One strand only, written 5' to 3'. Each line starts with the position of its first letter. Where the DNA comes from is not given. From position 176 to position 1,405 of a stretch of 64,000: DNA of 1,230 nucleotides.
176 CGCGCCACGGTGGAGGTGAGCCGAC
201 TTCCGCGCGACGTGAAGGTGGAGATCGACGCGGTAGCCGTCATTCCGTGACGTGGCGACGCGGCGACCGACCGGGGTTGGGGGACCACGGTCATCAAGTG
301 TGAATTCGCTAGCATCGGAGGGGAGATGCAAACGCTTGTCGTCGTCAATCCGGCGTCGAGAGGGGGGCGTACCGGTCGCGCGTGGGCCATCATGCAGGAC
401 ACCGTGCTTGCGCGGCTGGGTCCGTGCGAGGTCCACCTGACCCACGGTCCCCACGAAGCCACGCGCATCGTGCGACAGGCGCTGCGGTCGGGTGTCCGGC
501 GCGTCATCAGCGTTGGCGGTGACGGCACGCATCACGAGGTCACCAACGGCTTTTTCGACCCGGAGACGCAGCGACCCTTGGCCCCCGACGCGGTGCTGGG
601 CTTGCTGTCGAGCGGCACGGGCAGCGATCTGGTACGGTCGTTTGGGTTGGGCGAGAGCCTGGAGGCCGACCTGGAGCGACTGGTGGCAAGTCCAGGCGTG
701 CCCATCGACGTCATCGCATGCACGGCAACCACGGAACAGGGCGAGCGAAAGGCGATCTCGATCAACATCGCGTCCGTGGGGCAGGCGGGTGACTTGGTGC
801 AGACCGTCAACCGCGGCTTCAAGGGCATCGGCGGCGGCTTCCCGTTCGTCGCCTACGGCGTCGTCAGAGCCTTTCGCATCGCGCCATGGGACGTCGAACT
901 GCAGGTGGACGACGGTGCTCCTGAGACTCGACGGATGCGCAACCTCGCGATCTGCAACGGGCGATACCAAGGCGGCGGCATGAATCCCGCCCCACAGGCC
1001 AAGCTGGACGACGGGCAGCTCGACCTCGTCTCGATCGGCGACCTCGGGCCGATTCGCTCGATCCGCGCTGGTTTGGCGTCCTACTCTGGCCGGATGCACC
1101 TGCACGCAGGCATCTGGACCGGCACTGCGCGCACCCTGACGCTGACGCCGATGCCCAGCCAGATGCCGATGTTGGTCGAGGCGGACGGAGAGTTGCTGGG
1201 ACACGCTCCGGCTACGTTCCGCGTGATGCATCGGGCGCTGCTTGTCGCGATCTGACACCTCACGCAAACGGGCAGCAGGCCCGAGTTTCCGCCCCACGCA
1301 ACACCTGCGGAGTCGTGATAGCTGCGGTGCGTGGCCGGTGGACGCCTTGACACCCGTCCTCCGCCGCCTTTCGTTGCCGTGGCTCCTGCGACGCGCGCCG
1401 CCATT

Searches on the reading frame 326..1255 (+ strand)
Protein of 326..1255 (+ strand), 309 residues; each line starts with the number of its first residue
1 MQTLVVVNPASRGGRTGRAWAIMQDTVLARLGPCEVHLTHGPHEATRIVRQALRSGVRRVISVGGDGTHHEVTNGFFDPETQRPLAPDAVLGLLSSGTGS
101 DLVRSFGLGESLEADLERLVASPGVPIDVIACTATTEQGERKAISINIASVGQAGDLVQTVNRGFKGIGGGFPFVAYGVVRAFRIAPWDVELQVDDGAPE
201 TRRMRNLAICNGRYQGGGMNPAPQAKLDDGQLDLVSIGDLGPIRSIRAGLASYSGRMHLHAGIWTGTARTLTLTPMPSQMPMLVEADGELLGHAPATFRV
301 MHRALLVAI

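Call 63: search_protein_families(library=pfam, proteins=[window:326-1255:+], max_evalue=0.0001)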
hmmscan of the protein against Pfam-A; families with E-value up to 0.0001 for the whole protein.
window:326-1255:+ (309 aa): 2 families
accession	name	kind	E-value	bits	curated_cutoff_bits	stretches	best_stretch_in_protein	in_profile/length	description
PF00781.29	DAGK_cat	-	2.4e-21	76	23.6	1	3-131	2-124/125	Diacylglycerol kinase catalytic domain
PF19279.4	YegS_C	-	2.6e-18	66.7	27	1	178-307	31-156/158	YegS C-terminal NAD kinase beta sandwich-like domain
